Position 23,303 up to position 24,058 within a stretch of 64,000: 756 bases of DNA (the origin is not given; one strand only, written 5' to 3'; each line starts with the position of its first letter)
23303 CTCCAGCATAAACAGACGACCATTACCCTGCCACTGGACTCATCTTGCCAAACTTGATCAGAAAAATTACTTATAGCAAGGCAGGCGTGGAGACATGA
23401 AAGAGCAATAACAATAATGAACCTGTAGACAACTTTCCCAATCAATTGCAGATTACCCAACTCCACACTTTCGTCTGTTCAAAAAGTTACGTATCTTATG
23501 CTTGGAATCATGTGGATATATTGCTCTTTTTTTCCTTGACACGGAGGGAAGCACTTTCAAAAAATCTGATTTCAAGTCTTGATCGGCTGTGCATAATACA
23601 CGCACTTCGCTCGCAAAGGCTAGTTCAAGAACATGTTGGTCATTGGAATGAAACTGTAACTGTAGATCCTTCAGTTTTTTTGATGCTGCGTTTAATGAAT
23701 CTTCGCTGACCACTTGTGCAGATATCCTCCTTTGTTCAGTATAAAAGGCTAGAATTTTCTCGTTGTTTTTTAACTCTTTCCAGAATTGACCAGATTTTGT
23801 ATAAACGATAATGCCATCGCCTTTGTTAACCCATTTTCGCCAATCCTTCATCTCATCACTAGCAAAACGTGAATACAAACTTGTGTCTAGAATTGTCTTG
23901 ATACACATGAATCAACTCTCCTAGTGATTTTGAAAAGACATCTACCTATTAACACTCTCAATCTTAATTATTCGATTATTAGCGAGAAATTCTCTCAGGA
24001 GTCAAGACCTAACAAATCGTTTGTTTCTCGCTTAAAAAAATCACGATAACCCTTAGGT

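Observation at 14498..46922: Six porin-lipoprotein cassettes, but only one porin has a start codon and full signal peptide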

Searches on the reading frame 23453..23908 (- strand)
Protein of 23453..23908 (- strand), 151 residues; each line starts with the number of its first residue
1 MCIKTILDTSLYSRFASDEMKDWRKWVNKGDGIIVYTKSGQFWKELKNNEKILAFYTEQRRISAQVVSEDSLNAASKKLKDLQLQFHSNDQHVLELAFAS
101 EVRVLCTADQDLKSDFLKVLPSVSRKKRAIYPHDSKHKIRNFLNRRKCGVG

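Call 9: search_protein_families(library=pfam, proteins=[window:23453-23908:-], max_evalue=0.01)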
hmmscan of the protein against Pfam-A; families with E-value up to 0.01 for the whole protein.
window:23453-23908:- (151 aa): 0 families

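Call 88: search_protein_families(library=padloc, proteins=[window:23453-23908:-], max_evalue=0.001)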
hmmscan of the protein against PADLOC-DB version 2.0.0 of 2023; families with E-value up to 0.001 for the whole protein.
window:23453-23908:- (151 aa): 0 families
